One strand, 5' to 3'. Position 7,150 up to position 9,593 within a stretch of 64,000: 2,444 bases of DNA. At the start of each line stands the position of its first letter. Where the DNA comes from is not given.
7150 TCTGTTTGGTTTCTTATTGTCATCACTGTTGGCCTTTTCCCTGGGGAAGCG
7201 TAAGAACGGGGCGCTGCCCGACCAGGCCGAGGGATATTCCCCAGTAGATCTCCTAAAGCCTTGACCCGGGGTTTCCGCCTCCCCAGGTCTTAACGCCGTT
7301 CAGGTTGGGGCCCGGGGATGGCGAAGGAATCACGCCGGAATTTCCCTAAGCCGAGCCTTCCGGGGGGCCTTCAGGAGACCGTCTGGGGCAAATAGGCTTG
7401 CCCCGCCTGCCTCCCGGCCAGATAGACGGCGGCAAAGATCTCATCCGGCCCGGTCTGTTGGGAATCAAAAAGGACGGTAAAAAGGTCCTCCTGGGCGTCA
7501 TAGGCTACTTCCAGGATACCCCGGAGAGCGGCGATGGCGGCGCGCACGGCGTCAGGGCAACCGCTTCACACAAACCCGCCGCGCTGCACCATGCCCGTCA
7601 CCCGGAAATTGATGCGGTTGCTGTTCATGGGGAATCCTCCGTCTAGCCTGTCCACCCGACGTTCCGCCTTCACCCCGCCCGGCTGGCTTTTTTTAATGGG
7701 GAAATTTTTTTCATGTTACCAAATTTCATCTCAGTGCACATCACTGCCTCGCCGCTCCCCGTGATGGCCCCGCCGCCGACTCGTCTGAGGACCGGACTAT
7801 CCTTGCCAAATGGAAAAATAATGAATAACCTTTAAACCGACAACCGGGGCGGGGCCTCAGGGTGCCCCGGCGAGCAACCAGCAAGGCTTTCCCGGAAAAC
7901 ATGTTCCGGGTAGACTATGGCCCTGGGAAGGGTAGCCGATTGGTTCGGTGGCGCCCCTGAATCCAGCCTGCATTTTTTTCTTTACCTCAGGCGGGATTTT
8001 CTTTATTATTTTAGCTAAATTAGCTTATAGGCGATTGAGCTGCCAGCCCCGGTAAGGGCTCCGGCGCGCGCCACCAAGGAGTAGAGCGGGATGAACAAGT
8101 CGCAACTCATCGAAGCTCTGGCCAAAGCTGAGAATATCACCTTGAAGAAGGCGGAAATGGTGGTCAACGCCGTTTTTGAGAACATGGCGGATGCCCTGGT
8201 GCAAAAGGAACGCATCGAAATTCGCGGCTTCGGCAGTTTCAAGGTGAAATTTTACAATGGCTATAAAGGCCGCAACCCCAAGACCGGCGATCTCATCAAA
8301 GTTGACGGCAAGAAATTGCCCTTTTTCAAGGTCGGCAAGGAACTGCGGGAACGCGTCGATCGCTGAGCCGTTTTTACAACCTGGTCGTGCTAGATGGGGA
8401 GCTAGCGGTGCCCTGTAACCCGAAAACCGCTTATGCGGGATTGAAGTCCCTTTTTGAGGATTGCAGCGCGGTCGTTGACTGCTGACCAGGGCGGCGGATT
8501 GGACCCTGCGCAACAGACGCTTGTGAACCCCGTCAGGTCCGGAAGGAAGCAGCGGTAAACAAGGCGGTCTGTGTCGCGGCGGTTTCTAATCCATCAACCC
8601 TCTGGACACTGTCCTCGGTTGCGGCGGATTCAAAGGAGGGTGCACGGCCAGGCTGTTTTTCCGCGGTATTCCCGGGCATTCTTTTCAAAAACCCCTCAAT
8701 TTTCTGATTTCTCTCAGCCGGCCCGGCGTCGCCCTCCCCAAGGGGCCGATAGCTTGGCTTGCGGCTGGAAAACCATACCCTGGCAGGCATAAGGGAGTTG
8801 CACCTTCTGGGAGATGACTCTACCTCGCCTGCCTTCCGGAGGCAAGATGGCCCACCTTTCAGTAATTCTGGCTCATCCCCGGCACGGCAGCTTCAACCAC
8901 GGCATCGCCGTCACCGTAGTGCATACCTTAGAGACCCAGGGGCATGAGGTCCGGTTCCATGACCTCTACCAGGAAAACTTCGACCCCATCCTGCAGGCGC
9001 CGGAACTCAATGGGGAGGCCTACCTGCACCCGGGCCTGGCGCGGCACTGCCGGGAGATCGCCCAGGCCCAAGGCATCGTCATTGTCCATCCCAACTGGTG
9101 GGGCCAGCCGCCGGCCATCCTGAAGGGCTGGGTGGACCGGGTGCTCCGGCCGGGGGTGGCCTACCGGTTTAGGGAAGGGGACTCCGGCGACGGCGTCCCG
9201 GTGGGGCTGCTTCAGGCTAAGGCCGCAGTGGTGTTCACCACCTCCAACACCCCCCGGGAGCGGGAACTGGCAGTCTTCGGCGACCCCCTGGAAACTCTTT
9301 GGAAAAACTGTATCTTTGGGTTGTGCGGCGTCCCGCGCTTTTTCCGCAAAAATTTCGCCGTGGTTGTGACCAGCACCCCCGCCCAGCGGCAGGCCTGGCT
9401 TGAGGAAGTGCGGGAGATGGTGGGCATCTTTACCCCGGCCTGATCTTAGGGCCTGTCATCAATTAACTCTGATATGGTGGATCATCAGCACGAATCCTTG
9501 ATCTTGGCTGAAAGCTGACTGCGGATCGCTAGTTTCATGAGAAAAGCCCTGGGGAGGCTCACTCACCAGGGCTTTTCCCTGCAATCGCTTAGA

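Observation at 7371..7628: Candidate selenoprotein: HMA-like 85-aa ORF with in-frame TGA forming a U-S-G-C motif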

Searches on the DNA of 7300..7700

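Call 26: search_rna_families(source=window, start=7300, end=7700, threshold=evalue, max_evalue=10)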
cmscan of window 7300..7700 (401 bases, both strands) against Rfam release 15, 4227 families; matches with E-value up to 10: 1.
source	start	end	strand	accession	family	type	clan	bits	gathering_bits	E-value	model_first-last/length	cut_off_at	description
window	7539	7584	-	RF00461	IRES_VEGF_A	Cis-reg; IRES;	-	10.4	160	4.1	115-160/308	no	Vascular endothelial growth factor (VEGF) IRES A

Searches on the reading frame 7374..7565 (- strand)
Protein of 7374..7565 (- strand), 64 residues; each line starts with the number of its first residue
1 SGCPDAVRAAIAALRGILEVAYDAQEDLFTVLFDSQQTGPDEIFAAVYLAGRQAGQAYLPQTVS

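Call 12: find_related_loci(query=A1, collection=genome_contigs, flank=10000)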
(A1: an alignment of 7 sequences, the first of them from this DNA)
Query A1 (64 aa) in genome_contigs; peptide patterns used: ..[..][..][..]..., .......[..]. (x = any residue, [..] = any of these).
109 stretches matched a pattern; 14 encode a relative of the query (tblastn E <= 1e-3); 14 distinct loci.
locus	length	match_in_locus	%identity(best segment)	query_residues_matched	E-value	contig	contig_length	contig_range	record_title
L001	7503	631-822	84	1-64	3e-31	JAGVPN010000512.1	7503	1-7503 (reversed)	MAG: Syntrophobacterales bacterium isolate DeMMO3_32 c_000000049043, whole genome shotgun sequence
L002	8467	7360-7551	83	1-64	4e-31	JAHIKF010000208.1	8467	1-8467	MAG: Proteobacteria bacterium isolate KR13_N1.mb.39 KR13_N1.mb.39_k141_103868, whole genome shotgun sequence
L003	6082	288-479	83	1-64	7e-31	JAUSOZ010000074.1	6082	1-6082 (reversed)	MAG: Deltaproteobacteria bacterium isolate E21_metabat.bin.24 E21_k141_201362, whole genome shotgun sequence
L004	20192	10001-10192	77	1-64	7e-28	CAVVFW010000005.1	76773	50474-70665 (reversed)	MAG: uncultured delta proteobacterium isolate MFD01721.bin.1.156 genome assembly, contig: contig_16878, whole genome sho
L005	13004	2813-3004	75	1-64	2e-27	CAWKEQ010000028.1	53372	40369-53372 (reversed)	MAG: uncultured delta proteobacterium isolate MFD02416.bin.2.120 genome assembly, contig: contig_62604, whole genome sho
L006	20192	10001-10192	72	1-64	1e-26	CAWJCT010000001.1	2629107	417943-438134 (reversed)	MAG: uncultured delta proteobacterium isolate MFD04944.bin.2.60 genome assembly, contig: contig_43382, whole genome shot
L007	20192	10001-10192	73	1-64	9e-26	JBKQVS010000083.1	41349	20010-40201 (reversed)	MAG: Desulfobaccales bacterium isolate SEr3G3H3I__bin_140 SEr3G3H3I_000000200469, whole genome shotgun sequence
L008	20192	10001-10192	70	1-64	4e-25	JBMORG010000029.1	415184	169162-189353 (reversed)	MAG: Thermodesulfobacteriota bacterium isolate Betzabe_MAG174 MAG174_29, whole genome shotgun sequence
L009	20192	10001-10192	59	1-64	2e-23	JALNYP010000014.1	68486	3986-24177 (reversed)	MAG: Syntrophobacterales bacterium isolate SO_2017_GW1 bin 185 NODE_2301_length_68486_cov_1.521950_OW334_2017, whole gen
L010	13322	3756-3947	59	1-64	2e-22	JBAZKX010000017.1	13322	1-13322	MAG: Desulfobaccales bacterium isolate SO_2017_LW4_154 scaffold_8984_c1_LW137-91_2017, whole genome shotgun sequence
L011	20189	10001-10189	63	1-63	2e-22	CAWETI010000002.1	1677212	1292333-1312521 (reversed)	MAG: uncultured delta proteobacterium isolate MFD01476.bin.2.41 genome assembly, contig: contig_14930, whole genome shot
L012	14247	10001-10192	48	1-64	5e-18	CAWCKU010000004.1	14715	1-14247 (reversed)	MAG: uncultured delta proteobacterium isolate MFD01872.bin.2.172 genome assembly, contig: contig_116726, whole genome sh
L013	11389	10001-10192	34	1-64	2e-10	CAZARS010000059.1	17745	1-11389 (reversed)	MAG TPA_asm: uncultured Desulfobacca sp. isolate binchicken_co135_197 genome assembly, contig: NODE_4971_length_17745_co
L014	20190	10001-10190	29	1-63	6e-9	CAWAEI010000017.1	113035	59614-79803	MAG: uncultured delta proteobacterium isolate MFD00905.bin.1.58 genome assembly, contig: contig_460, whole genome shotgu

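Call 13: find_related_loci(query=A1, collection=metagenome_contigs, flank=3000)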
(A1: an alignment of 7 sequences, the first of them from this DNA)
Query A1 (64 aa) in metagenome_contigs; peptide patterns used: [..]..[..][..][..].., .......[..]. (x = any residue, [..] = any of these).
351 stretches matched a pattern; 51 encode a relative of the query (tblastn E <= 1e-3); 51 distinct loci.
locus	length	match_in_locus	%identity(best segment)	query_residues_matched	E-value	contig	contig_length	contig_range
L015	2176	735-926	83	1-64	4e-32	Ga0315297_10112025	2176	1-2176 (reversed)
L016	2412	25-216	83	1-64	4e-32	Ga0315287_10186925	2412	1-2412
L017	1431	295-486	84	1-64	2e-32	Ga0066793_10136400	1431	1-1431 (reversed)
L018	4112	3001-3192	81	1-64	2e-31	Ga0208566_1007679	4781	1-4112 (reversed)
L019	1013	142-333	81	1-64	2e-32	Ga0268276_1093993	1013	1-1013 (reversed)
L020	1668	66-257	83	1-64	2e-31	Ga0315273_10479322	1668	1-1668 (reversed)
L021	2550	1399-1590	81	1-64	2e-31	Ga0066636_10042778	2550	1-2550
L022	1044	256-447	81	1-64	1e-31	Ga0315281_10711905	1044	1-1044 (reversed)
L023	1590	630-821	81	1-64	3e-31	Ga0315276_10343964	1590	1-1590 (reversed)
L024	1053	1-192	80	1-64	1e-31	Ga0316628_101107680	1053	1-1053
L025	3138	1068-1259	83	1-64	8e-31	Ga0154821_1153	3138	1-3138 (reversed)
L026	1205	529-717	79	2-64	4e-31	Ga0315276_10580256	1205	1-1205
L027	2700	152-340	79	2-64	3e-30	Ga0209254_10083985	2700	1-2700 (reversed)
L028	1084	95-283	83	1-63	8e-31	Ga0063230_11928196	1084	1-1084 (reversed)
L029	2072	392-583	81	1-64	5e-30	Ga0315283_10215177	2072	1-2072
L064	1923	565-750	40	1-62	2e-13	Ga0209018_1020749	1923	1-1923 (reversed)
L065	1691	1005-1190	39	1-62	2e-12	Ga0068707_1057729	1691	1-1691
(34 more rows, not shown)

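Call 67: search_protein_families(library=ncbifam, proteins=[L013:8565-9425:+, L013:9319-9942:+, L013:7169-8077:+, L013:6339-7064:+, L064:96-506:+, L064:1000-1917:-, L012:10231-10737:-, L012:8938-9549:-], max_evalue=0.00001)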
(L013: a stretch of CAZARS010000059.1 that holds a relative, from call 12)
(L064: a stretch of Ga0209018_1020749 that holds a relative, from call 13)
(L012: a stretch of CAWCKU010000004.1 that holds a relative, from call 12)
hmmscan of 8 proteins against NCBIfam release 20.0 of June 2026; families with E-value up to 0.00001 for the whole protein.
L013:8565-9425:+ (286 aa): 2 families
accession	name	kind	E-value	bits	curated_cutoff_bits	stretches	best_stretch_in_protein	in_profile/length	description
NF045664.1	XdhC_rel_AOR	equivalog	3e-67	227.3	350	2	99-256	186-345/346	XdhC family aldehyde oxidoreductase maturation factor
TIGR02964.1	xanthine_xdhC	equivalog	5.4e-41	140.8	161.6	1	25-252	1-246/246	xanthine dehydrogenase accessory protein XdhC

L013:9319-9942:+ (207 aa): 19 families
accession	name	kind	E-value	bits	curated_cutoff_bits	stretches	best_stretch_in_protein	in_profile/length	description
NF045665.1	NTPtran_DVU1551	equivalog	6.9e-49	166.8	315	1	11-203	1-196/359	DVU_1551 family NTP transferase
TIGR03310.1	matur_MocA_YgfJ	equivalog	3e-41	141.5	186.45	1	12-196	1-188/188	molybdenum cofactor cytidylyltransferase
NF045782.1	NicBOxredNboR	equivalog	3.9e-20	72.4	260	1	9-194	7-203/206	nicotine blue oxidoreductase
TIGR03202.1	pucB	equivalog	1.1e-16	61.1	235.05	1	12-193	2-192/192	xanthine dehydrogenase accessory protein PucB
TIGR01173.1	glmU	equivalog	4.5e-12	45.6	366.85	1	12-135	2-124/452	bifunctional UDP-N-acetylglucosamine diphosphorylase/glucosamine-1-phosphate N-acetyltransferase GlmU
NF053639.1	Mfer334_fam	equivalog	8.1e-12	45.4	260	1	12-131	1-131/209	pseudomurein biosynthesis protein PmurB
TIGR00453.1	ispD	equivalog_domain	2.2e-11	43.7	181.3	1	12-133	1-124/219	2-C-methyl-D-erythritol 4-phosphate cytidylyltransferase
NF001457.0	PRK00317.1-3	equivalog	7.5e-11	41.9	164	1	12-146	3-133/200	molybdenum cofactor guanylyltransferase MobA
NF010933.0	PRK14353.1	equivalog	2.8e-10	39.4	505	1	12-139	7-136/453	bifunctional UDP-N-acetylglucosamine diphosphorylase/glucosamine-1-phosphate N-acetyltransferase GlmU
NF001855.0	PRK00576.1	equivalog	5.4e-10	39.2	205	1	11-142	7-134/197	molybdenum cofactor guanylyltransferase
NF001186.0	PRK00155.2-3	equivalog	2.2e-09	37.1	253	1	12-129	6-127/224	2-C-methyl-D-erythritol 4-phosphate cytidylyltransferase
TIGR02665.1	molyb_mobA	equivalog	5.1e-09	36.4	151.85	1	11-147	1-133/186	molybdenum cofactor guanylyltransferase MobA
NF010934.1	PRK14354.1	equivalog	3.7e-08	32.3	450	1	13-135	2-124/447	bifunctional UDP-N-acetylglucosamine diphosphorylase/glucosamine-1-phosphate N-acetyltransferase GlmU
NF001837.0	PRK00560.1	equivalog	4.3e-08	33.1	182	1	11-204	9-195/196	molybdenum cofactor guanylyltransferase MobA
NF002741.0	PRK02726.1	equivalog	1.3e-07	31.5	179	1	8-134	5-126/200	molybdenum cofactor guanylyltransferase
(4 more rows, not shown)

L013:7169-8077:+ (302 aa): 3 families
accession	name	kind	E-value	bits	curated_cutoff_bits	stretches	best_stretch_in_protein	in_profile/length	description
TIGR00527.1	gcvH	equivalog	2.3e-14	53.5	115.85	1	139-255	11-127/129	glycine cleavage system protein GcvH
NF002270.0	PRK01202.1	subfamily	3.9e-14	52.5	117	1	136-250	10-123/129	glycine cleavage system protein GcvH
TIGR03077.1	not_gcvH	equivalog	1.7e-06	28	144.05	1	141-232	7-98/110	glycine cleavage protein H-like protein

L013:6339-7064:+ (241 aa): 4 families
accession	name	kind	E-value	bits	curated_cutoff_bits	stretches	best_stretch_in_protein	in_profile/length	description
NF002270.0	PRK01202.1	subfamily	8.6e-20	70.8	117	1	58-182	3-125/129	glycine cleavage system protein GcvH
TIGR00527.1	gcvH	equivalog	1.2e-16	61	115.85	1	60-176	3-118/129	glycine cleavage system protein GcvH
NF045810.1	GcvH_rel_desulf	equivalog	8.2e-09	35.4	150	1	58-169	11-121/167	GcvH-related protein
TIGR03077.1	not_gcvH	equivalog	5e-08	33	144.05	1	70-162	6-98/110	glycine cleavage protein H-like protein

L064:96-506:+ (136 aa): 3 families
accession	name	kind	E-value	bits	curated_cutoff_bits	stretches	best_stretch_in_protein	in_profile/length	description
NF045665.1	NTPtran_DVU1551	equivalog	4.3e-30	105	315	1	2-133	63-197/359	DVU_1551 family NTP transferase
TIGR03310.1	matur_MocA_YgfJ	equivalog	1.6e-23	83.7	186.45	1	2-125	63-188/188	molybdenum cofactor cytidylyltransferase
TIGR03202.1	pucB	equivalog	3.9e-08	33.2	235.05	1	17-122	83-192/192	xanthine dehydrogenase accessory protein PucB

L064:1000-1917:- (305 aa): 184 families (the best 25 are shown)
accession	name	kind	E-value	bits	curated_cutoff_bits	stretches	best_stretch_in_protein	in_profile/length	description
NF010157.0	PRK13636.1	equivalog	1.6e-73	247.3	463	1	16-261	5-251/285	cobalt transporter ATP-binding subunit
TIGR01166.1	cbiO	subfamily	6e-71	237.8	211.8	1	26-215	1-190/190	cobalt ABC transporter, ATP-binding protein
TIGR04521.1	ECF_ATPase_2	equivalog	3.8e-67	226.3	330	1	18-268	2-261/279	energy-coupling factor transporter ATPase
TIGR04520.1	ECF_ATPase_1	equivalog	1.4e-63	214.9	315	1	18-268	2-252/269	energy-coupling factor transporter ATPase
NF010155.0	PRK13634.1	equivalog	5e-57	193.4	413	1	18-265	4-259/290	energy-coupling factor ABC transporter ATP-binding protein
NF010171.0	PRK13652.1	equivalog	4.1e-55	186.8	476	1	19-267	6-253/277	cobalt transporter ATP-binding subunit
NF010159.0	PRK13638.1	equivalog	1.7e-54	185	489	1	17-263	2-247/271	energy-coupling factor ABC transporter ATP-binding protein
NF010156.0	PRK13635.1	equivalog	2.8e-53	180.9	392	1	15-268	4-256/279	energy-coupling factor ABC transporter ATP-binding protein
NF010158.0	PRK13637.1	equivalog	1.3e-50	172.2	390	1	19-265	5-258/287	energy-coupling factor transporter ATPase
NF010170.0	PRK13651.1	equivalog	8.9e-45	152.9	432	2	88-241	100-254/308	cobalt transporter ATP-binding subunit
NF010167.0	PRK13648.1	subfamily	4.4e-40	137.8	241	1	16-264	7-254/269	energy-coupling factor transporter ATPase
NF010166.0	PRK13646.1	equivalog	8.3e-40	136.8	458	1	18-262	4-256/286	energy-coupling factor transporter ATPase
NF010153.0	PRK13631.1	equivalog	3.5e-39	134.7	463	1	46-265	55-289/320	cobalt transporter ATP-binding subunit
TIGR01188.1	drrA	subfamily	8.4e-35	120.5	312.45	1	34-236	10-208/302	daunorubicin resistance ABC transporter, ATP-binding protein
TIGR02673.1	FtsE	equivalog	8.5e-35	120.4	264.85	1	17-222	2-207/214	cell division ATP-binding protein FtsE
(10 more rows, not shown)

L012:10231-10737:- (168 aa): 3 families
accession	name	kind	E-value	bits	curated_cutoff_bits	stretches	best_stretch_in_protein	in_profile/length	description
TIGR03448.1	mycothiol_MshD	equivalog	8.1e-08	31.9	163.1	1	85-147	226-288/294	mycothiol synthase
TIGR01575.1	rimI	equivalog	5.7e-06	26.5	86.4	1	82-147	50-115/132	ribosomal protein S18-alanine N-acetyltransferase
NF002959.0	PRK03624.1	equivalog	9.9e-06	25.3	124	0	7-148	9-133/147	GNAT family acetyltransferase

L012:8938-9549:- (203 aa): 0 families

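Call 69: search_protein_families(library=pfam, proteins=[L013:515-2890:+, L013:3102-3947:+, L013:3960-4517:+, L013:4715-6121:+, L014:10285-10620:+, L014:7092-8072:+], max_evalue=0.00001)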
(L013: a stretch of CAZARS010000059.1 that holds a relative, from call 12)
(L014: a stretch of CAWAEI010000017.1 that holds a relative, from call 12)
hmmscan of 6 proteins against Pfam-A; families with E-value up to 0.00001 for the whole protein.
L013:515-2890:+ (791 aa): 2 families
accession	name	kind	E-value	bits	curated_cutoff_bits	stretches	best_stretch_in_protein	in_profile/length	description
PF00912.28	Transgly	-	1.5e-67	226.9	27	1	80-254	2-177/178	Transglycosylase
PF00905.27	Transpeptidase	-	2.1e-31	109.7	22.1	1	452-724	1-299/299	Penicillin binding protein transpeptidase domain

L013:3102-3947:+ (281 aa): 1 family
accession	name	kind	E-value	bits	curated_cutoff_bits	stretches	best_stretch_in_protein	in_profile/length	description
PF05681.19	Fumerase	-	7.1e-114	380.1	25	1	13-279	2-269/270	Fumarate hydratase (Fumerase)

L013:3960-4517:+ (185 aa): 1 family
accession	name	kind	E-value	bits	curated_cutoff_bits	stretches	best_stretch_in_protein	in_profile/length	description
PF05683.17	Fumerase_C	-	2.7e-59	200.4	22.2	1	3-177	27-204/205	Fumarase C-terminus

L013:4715-6121:+ (468 aa): 1 family
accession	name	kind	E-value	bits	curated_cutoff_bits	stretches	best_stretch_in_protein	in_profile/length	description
PF02518.31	HATPase_c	-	1.4e-13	51.7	26.4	1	331-447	3-109/111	Histidine kinase-, DNA gyrase B-, and HSP90-like ATPase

L014:10285-10620:+ (111 aa): 4 families
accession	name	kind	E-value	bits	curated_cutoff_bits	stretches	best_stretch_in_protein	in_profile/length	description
PF12836.13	HHH_3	-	2e-12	47.4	27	1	36-84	4-57/65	Helix-hairpin-helix motif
PF00633.29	HHH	-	4.1e-08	33.1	24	1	39-64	4-29/30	Helix-hairpin-helix motif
PF06514.17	PsbU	-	1.2e-06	28.9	24.5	1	36-83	13-61/93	Photosystem II 12 kDa extrinsic protein (PsbU)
PF14520.12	HHH_5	-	3.5e-06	27.8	27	1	46-77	2-32/57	Helix-hairpin-helix domain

L014:7092-8072:+ (326 aa): 1 family
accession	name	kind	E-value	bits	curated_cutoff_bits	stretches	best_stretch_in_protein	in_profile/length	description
PF03372.29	Exo_endo_phos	-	3.9e-12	46.8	24.5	1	52-302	12-225/225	Endonuclease/Exonuclease/phosphatase family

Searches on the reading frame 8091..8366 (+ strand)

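Call 76: search_protein_families(library=pfam, proteins=[window:8091-8366:+], max_evalue=0.0001)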
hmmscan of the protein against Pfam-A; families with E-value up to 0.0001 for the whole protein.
window:8091-8366:+ (91 aa): 2 families
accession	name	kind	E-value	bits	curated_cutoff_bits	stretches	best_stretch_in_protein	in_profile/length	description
PF00216.26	Bac_DNA_binding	-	4.1e-30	104.3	22.4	1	1-89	1-89/90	Bacterial DNA-binding protein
PF18175.6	HU-CCDC81_bac_2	-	1.4e-05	25.3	35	1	6-56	3-53/70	CCDC81-like prokaryotic HU domain 2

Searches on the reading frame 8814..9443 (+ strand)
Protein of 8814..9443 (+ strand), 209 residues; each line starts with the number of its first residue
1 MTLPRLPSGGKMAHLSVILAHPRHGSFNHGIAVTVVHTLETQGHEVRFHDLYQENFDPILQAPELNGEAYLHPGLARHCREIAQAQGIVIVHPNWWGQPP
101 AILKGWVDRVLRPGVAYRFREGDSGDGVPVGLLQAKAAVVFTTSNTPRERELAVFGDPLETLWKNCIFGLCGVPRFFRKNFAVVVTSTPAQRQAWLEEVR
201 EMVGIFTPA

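Call 76: search_protein_families(library=pfam, proteins=[window:8814-9443:+], max_evalue=0.0001)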
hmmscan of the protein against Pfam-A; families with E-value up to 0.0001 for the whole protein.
window:8814-9443:+ (209 aa): 2 families
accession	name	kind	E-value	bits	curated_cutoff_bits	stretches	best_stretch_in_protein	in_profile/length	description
PF02525.22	Flavodoxin_2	-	1.4e-32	113.5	27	1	15-176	3-170/198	Flavodoxin-like fold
PF03358.20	FMN_red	-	1.7e-13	50.9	24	1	16-133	4-112/152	NADPH-dependent FMN reductase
